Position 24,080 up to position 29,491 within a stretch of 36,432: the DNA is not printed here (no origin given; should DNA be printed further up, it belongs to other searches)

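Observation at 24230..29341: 1703-aa family B polymerase with about 1000 aa of uncharacterised extensions, coupled to a small primase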

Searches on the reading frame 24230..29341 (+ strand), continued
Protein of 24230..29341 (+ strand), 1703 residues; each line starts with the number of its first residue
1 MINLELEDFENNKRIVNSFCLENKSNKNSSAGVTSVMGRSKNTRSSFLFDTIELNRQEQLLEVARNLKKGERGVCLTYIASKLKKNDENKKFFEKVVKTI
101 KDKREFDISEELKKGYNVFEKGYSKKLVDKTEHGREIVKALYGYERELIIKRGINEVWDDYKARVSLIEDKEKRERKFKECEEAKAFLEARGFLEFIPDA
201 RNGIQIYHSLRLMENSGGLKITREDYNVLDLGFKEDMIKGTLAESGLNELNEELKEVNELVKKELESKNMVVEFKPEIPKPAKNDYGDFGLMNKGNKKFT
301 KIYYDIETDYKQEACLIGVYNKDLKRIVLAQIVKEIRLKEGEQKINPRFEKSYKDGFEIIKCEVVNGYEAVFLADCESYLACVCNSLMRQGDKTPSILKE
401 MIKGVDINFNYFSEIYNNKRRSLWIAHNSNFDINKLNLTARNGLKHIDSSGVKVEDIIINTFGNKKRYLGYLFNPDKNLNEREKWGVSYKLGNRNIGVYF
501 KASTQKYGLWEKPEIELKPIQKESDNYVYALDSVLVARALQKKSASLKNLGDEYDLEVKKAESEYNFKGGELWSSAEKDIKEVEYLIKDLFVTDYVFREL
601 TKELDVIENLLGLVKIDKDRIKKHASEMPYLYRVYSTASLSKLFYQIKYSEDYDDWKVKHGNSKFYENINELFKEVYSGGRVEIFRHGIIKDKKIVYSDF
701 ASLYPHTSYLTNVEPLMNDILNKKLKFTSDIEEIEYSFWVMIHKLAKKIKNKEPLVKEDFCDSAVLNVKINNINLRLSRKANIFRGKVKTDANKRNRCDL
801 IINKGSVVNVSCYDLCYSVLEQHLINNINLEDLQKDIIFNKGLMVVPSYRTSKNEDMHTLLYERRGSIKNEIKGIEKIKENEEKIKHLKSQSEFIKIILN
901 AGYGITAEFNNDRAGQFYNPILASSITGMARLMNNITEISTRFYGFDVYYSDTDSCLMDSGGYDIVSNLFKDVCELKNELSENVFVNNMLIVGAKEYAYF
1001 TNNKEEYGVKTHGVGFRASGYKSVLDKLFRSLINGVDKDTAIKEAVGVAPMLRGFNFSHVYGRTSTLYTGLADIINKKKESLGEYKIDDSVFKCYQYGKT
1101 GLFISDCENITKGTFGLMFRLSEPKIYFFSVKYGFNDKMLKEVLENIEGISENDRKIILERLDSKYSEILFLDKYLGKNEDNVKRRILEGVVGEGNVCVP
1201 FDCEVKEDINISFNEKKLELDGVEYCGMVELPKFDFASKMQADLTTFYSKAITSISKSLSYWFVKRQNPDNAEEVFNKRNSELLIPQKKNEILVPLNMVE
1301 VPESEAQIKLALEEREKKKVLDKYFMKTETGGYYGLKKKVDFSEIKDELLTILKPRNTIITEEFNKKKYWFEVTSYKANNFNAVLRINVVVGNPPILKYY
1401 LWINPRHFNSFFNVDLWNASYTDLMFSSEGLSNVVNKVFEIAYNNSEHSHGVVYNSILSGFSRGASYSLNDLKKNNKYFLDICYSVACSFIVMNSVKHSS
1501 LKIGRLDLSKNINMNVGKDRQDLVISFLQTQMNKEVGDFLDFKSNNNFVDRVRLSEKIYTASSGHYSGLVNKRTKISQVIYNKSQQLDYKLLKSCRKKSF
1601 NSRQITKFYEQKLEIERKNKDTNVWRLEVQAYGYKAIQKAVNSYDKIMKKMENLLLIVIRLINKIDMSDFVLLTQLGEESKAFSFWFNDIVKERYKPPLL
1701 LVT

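Call 43: search_solved_structures(query=A1, max_evalue=1, show_alignments=2)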
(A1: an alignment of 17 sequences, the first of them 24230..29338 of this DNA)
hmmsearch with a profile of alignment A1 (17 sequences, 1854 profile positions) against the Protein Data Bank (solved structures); distinct sequences matched with E-value up to 1: 33.
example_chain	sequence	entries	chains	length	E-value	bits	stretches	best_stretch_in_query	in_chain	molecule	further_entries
8s84_A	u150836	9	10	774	2.5e-07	31.5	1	1026-1212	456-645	DNA polymerase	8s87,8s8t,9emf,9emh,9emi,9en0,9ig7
7b06_A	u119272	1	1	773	3.8e-07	30.8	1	1026-1213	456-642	DNA polymerase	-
7b08_A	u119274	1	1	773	1.2e-06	29.2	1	1026-1213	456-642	DNA polymerase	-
1q8i_A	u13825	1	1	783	2.9e-06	27.9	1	1046-1127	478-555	DNA polymerase II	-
3k57_A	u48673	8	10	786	2.9e-06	27.9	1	1046-1127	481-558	DNA polymerase II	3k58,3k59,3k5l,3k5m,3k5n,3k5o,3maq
7b07_A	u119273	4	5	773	5.3e-06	27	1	1026-1213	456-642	DNA polymerase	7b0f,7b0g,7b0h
2xhb_A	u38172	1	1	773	7.1e-06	26.6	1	1026-1213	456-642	DNA POLYMERASE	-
1tgo_A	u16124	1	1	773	7.2e-06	26.6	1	1026-1213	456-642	PROTEIN (THERMOSTABLE B DNA POLYMERASE)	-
2vwj_A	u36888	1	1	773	7.2e-06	26.6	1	1026-1213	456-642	DNA POLYMERASE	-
2vwk_A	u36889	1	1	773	7.2e-06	26.6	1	1026-1213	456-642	DNA POLYMERASE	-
1qqc_A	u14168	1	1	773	1.1e-05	26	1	1026-1213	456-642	DNA POLYMERASE II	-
1wns_A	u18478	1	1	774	1.7e-05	25.4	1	1026-1211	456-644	DNA POLYMERASE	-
4k8z_A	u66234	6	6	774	1.7e-05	25.4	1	1026-1211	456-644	DNA polymerase | DNA polymerase,DNA polymerase,DNA polymerase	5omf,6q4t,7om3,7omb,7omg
5vu5_A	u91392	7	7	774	1.7e-05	25.4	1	1026-1212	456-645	DNA polymerase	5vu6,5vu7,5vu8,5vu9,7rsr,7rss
1wn7_A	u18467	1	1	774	1.8e-05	25.3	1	1026-1211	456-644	Family B DNA Polymerase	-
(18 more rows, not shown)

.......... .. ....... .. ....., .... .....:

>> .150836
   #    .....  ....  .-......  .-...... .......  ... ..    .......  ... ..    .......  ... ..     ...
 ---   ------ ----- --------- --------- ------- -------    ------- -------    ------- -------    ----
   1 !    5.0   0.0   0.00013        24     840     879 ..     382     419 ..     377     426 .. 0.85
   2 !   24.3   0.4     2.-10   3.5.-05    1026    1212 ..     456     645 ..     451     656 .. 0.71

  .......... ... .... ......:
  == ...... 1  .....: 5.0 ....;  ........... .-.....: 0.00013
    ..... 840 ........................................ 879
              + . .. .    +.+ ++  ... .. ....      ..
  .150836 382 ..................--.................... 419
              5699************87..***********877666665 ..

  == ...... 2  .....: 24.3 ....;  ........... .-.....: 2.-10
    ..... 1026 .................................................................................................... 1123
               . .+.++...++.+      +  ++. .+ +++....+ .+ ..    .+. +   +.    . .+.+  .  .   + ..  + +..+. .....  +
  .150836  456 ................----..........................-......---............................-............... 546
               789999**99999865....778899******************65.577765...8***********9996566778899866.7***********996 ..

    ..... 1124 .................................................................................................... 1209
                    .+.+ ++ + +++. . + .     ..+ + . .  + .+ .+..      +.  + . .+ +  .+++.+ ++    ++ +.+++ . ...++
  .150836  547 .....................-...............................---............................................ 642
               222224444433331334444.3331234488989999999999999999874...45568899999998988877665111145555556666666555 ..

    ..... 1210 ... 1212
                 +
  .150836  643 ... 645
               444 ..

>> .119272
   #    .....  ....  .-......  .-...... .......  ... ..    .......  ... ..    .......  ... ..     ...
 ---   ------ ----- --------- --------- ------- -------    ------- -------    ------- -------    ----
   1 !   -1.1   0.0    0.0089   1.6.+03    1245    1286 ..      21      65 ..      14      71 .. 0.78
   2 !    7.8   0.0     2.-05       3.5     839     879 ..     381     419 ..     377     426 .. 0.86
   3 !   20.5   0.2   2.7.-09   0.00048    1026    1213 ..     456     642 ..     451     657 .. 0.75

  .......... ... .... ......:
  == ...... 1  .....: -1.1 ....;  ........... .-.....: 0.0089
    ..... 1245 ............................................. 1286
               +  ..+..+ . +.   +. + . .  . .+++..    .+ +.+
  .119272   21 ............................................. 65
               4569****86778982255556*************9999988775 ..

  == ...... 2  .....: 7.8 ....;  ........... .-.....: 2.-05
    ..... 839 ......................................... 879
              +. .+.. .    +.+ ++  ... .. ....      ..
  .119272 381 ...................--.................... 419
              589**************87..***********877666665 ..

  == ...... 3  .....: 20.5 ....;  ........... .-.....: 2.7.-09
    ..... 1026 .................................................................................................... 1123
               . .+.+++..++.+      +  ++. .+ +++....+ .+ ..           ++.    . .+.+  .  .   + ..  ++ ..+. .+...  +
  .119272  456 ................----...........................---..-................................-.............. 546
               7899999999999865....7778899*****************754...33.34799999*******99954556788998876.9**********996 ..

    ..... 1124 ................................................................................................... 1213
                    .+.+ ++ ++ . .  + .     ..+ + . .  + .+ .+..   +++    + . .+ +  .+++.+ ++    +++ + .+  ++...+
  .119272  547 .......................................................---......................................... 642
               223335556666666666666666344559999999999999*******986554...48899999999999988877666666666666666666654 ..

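Call 55: search_protein_families(library=pfam, proteins=[P0002, P0019, P0018, P0012], max_evalue=0.1)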
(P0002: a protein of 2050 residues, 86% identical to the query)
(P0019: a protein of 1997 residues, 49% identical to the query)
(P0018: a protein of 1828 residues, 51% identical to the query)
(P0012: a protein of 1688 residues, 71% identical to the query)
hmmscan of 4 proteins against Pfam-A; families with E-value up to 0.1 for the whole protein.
P0002 (2050 aa): 2 families
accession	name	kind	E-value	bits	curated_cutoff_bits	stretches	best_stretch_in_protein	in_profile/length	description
PF13456.12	RVT_3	-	3.4e-15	56.5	21.6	1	24-130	14-120/123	Reverse transcriptase-like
PF00075.30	RNase_H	-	3.6e-05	24.4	25.8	1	5-86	6-76/141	RNase H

P0019 (1997 aa): 5 families
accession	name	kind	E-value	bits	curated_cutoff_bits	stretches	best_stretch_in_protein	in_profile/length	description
PF13456.12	RVT_3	-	4.5e-15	56.1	21.6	1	10-115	14-119/123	Reverse transcriptase-like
PF00136.26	DNA_pol_B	-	3.6e-11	42.9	23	1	1163-1283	125-259/453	DNA polymerase family B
PF00075.30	RNase_H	-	0.0034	18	25.8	1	21-105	30-120/141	RNase H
PF09670.15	Cas_Cas02710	-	0.017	15.3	27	0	1165-1219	61-110/153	Csm6 HEPN domain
PF06246.17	Isy1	-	0.032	14.3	25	0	188-230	63-104/253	Isy1-like splicing family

P0018 (1828 aa): 4 families
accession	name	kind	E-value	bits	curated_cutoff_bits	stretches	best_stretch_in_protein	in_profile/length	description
PF00136.26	DNA_pol_B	-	8.7e-13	48.3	23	2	995-1127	126-272/453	DNA polymerase family B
PF09670.15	Cas_Cas02710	-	0.0053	16.9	27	1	996-1050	61-110/153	Csm6 HEPN domain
PF09181.15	ProRS-C_2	-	0.037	14.6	25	0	964-995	12-43/66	Prolyl-tRNA synthetase, C-terminal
PF22480.1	DUF6984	-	0.078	13.5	24.6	0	410-476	12-79/101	Domain of unknown function (DUF6984)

P0012 (1688 aa): 2 families
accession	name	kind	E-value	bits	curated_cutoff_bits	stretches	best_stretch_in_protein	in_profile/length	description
PF00136.26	DNA_pol_B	-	1.9e-07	30.7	23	1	858-1005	122-283/453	DNA polymerase family B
PF09670.15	Cas_Cas02710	-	0.0081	16.4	27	0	867-917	62-110/153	Csm6 HEPN domain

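Call 86: search_dna_similar(query=window:24230-29338:+, collection=phages, mode=protein, max_rows=25, max_evalue=0.01)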
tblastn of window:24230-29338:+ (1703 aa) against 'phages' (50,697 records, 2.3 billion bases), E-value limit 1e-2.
No match.

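Call 89: search_dna_similar(query=window:24230-29338:+, collection=plasmids, mode=protein, max_rows=15, max_evalue=0.01)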
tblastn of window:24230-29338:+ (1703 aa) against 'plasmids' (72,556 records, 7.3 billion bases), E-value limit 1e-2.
No match.

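Call 93: list_cluster_members(proteins=[L001:17254-18729:+, L001:16310-17254:+, L001:18738-19226:-, L001:1076-1675:-, L001:1680-2039:-])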
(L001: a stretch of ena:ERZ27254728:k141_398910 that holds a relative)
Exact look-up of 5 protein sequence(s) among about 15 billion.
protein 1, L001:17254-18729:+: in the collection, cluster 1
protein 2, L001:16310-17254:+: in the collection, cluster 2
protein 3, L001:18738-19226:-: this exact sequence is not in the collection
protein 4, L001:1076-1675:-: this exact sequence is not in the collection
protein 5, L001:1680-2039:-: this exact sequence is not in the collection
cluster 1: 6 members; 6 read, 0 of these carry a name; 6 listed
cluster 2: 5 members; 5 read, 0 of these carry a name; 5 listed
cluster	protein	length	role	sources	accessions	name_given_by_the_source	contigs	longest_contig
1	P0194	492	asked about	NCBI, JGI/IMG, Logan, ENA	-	-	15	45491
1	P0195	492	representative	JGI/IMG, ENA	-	-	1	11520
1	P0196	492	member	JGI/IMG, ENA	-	-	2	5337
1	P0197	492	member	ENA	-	-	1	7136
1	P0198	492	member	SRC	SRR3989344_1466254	-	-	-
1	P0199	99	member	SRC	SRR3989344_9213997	-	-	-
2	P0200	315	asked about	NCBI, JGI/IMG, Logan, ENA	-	-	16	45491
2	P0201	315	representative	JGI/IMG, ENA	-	-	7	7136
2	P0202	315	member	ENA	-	-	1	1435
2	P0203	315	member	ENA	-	-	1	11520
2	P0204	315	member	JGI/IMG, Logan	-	-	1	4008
